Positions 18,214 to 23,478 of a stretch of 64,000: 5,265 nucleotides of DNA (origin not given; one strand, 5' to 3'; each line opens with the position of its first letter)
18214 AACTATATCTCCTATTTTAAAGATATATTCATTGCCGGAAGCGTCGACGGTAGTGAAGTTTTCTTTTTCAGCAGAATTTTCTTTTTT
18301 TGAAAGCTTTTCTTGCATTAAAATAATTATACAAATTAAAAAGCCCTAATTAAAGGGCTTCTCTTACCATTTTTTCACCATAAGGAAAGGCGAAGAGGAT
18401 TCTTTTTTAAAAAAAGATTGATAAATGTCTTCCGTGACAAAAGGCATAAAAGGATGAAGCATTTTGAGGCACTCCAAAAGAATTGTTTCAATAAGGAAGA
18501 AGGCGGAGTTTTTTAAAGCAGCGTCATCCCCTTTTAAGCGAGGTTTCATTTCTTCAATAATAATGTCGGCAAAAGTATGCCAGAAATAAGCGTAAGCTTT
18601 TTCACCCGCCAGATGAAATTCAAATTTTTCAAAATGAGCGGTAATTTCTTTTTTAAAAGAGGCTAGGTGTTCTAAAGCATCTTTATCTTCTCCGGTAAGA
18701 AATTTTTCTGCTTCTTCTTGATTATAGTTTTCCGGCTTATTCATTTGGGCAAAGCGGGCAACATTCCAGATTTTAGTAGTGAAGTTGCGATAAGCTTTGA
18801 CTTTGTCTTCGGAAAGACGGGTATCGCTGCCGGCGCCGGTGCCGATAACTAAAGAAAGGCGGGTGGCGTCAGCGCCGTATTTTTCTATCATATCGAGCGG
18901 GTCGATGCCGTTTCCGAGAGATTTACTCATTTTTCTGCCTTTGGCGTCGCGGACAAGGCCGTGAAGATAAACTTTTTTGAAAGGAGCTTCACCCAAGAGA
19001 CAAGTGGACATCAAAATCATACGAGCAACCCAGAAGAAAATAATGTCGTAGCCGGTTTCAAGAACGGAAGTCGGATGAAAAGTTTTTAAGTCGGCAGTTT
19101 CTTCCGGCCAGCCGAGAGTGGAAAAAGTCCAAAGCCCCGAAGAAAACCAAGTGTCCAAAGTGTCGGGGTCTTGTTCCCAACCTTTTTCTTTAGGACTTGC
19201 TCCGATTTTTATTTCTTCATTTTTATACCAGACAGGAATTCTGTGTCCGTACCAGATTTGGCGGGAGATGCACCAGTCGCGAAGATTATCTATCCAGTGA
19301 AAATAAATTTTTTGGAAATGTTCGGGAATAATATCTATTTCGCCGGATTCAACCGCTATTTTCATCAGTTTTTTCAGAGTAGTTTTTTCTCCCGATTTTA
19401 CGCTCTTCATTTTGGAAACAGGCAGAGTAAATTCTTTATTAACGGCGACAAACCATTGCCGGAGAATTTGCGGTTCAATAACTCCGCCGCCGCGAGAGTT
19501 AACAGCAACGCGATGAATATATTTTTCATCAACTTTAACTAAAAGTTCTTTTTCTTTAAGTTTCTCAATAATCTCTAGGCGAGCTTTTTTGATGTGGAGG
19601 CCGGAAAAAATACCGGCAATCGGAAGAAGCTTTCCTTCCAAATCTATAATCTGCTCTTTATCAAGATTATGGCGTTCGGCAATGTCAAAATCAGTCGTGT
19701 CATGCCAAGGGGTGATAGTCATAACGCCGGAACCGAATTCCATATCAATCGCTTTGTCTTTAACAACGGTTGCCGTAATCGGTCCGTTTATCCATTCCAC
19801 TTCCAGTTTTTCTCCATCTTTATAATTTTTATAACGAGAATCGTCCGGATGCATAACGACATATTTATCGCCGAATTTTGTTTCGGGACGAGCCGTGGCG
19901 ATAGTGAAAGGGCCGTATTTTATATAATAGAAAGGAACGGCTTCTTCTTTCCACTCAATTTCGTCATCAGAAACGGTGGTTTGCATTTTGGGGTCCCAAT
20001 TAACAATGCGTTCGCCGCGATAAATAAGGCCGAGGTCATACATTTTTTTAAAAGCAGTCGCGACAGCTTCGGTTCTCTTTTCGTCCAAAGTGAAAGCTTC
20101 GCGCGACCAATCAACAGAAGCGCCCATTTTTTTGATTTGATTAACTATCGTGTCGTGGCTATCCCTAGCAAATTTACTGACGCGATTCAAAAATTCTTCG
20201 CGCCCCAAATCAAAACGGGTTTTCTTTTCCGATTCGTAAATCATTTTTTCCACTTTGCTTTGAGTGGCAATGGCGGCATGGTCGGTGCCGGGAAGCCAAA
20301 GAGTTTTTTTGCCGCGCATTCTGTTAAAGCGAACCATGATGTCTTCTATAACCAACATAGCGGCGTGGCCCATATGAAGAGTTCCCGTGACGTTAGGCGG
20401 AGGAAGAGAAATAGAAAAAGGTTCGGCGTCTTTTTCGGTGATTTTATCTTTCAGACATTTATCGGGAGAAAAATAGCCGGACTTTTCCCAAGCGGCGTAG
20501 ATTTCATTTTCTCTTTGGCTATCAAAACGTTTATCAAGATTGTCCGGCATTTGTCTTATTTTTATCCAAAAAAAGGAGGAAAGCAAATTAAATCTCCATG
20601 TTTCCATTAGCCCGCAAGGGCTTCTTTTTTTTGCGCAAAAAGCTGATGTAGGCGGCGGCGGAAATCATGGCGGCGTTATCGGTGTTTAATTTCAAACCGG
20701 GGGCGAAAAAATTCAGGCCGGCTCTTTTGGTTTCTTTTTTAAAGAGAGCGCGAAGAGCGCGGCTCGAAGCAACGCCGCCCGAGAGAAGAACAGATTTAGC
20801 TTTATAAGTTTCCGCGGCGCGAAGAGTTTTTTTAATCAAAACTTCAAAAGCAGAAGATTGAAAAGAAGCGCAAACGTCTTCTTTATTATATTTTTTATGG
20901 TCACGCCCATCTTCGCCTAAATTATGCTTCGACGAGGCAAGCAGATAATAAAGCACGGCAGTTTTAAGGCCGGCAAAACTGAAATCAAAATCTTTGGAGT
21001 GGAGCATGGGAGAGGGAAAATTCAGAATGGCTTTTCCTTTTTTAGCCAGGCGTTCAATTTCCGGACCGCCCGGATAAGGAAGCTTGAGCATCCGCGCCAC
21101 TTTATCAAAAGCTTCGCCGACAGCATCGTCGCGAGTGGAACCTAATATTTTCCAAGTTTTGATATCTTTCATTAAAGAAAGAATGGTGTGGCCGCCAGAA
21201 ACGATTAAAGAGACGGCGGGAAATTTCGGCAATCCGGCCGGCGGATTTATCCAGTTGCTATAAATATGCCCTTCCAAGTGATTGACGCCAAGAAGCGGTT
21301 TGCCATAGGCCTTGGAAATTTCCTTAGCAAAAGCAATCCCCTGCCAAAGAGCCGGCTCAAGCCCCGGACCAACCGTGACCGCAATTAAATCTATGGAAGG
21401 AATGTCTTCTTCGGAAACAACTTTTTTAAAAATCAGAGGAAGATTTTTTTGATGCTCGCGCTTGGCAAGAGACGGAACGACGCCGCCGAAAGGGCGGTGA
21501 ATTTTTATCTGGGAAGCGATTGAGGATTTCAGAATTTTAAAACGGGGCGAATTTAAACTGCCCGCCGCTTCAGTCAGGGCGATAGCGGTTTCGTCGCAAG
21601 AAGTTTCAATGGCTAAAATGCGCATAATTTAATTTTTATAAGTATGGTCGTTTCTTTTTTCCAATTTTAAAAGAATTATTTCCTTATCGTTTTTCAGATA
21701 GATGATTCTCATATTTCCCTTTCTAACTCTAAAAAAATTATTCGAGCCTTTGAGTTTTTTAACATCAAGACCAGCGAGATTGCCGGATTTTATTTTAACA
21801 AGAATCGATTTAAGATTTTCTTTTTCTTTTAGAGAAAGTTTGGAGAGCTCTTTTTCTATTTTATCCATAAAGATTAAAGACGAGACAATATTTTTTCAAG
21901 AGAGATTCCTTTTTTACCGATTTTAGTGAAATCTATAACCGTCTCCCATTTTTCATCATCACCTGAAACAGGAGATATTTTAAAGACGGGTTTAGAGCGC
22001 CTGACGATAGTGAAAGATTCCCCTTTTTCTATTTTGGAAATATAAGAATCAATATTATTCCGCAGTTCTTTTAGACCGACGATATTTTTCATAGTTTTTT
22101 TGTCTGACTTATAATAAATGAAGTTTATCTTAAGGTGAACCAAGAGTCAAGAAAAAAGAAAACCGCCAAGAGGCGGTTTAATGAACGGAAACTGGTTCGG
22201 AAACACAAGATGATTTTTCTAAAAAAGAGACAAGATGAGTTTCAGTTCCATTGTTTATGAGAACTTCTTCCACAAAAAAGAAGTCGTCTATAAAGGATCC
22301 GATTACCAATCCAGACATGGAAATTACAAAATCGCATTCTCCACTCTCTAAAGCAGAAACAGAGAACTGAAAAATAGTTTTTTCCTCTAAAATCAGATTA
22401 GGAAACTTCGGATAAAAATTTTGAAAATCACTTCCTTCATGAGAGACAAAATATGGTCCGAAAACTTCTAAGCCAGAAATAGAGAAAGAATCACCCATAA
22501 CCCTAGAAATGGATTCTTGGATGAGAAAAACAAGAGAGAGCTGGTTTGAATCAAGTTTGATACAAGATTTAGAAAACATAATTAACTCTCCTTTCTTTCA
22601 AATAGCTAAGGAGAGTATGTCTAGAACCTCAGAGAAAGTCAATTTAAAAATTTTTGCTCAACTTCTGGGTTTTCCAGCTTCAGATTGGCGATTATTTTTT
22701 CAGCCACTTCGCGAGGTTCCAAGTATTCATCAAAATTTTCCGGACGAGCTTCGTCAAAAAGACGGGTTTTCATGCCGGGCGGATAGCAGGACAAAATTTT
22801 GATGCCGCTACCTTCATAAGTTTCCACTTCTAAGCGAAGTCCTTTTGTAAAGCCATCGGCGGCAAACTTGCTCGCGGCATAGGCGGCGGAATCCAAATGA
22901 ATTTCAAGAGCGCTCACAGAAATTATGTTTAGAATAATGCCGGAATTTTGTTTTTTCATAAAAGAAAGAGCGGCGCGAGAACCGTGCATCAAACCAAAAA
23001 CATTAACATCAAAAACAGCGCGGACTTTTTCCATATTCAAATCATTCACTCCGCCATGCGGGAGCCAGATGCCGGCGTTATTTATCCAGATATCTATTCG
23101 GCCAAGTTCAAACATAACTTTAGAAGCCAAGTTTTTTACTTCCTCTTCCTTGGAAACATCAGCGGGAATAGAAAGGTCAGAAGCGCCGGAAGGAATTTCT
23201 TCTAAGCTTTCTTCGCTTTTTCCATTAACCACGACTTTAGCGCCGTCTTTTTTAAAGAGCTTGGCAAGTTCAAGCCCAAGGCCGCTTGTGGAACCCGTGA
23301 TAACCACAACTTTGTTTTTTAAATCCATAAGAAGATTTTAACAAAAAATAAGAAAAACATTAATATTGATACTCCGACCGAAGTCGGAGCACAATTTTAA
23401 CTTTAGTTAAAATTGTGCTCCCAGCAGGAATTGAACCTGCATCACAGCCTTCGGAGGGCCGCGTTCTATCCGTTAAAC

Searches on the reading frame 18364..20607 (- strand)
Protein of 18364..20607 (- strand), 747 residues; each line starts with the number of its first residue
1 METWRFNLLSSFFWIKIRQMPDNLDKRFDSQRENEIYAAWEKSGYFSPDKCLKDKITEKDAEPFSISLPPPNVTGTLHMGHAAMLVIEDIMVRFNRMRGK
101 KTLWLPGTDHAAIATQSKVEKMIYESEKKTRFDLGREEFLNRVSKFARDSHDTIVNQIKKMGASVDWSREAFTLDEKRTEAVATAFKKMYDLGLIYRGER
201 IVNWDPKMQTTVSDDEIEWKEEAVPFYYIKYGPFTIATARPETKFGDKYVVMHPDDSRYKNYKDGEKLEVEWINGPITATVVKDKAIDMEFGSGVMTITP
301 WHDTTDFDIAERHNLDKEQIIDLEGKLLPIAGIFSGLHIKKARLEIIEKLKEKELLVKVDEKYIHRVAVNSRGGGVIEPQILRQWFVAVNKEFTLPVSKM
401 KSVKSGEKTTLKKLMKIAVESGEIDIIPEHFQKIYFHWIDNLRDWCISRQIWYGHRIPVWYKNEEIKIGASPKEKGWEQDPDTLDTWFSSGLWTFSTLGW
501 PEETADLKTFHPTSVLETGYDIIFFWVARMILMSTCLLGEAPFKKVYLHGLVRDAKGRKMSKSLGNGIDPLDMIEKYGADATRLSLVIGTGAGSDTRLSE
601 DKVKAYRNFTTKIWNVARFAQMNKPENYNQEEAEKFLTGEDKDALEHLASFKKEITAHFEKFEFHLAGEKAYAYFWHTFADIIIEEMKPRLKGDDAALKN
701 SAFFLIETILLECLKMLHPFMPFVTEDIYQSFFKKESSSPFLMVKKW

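Call 68: search_protein_families(library=pfam, proteins=[window:18364-20607:-], max_evalue=0.00001)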
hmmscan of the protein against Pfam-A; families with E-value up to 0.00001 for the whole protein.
window:18364-20607:- (747 aa): 4 families
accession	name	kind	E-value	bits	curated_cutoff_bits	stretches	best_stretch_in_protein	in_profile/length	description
PF00133.28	tRNA-synt_1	-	5.5e-134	447.4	22.7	2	36-466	2-252/414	tRNA synthetases class I (I, L, M and V)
PF08264.19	Anticodon_1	-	3e-23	82.8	25.1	1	641-744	1-101/148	Anticodon-binding domain of tRNA ligase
PF09334.17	tRNA-synt_1g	-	3.7e-22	79.1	20.1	1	69-218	6-136/391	tRNA synthetases class I (M)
PF01406.26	tRNA-synt_1e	-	9.8e-07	28.9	27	0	518-587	213-281/301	tRNA synthetases class I (C) catalytic domain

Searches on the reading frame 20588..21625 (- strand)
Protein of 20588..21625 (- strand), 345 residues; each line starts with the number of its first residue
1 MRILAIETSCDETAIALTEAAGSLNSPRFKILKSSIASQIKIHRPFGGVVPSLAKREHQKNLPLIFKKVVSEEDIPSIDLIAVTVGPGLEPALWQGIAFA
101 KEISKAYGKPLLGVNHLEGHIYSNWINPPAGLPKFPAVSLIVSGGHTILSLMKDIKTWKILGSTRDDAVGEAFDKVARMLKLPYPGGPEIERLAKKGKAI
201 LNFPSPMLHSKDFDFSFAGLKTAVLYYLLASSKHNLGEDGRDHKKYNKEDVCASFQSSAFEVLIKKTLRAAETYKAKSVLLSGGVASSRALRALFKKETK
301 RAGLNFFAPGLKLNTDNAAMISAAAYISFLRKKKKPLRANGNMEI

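Call 68: search_protein_families(library=pfam, proteins=[window:20588-21625:-], max_evalue=0.00001)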
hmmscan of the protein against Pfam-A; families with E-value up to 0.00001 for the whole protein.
window:20588-21625:- (345 aa): 1 family
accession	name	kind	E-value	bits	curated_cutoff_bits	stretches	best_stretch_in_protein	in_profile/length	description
PF00814.31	TsaD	-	1.7e-84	284.1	24.8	1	30-322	1-263/264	tRNA N6-adenosine threonylcarbamoyltransferase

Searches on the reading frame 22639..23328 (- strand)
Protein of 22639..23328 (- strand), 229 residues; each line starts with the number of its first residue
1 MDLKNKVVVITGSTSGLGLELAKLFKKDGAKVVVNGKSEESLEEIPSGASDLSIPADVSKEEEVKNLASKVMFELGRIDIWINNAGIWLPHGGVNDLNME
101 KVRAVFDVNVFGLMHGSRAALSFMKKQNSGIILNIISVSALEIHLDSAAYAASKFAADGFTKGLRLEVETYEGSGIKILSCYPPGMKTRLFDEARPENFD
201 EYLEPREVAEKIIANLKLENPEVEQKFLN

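Call 68: search_protein_families(library=pfam, proteins=[window:22639-23328:-], max_evalue=0.00001)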
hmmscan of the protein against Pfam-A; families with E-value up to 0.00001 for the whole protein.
window:22639-23328:- (229 aa): 3 families
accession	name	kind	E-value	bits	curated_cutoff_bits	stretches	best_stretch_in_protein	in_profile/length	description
PF00106.31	adh_short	-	1.7e-46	158.6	26.6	1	6-196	1-192/195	short chain dehydrogenase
PF13561.12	adh_short_C2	-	1.1e-29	104.2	27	1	14-197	5-188/236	Enoyl-(Acyl carrier protein) reductase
PF08659.16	KR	-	2.1e-07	31.5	22.6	1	8-163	3-162/180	KR domain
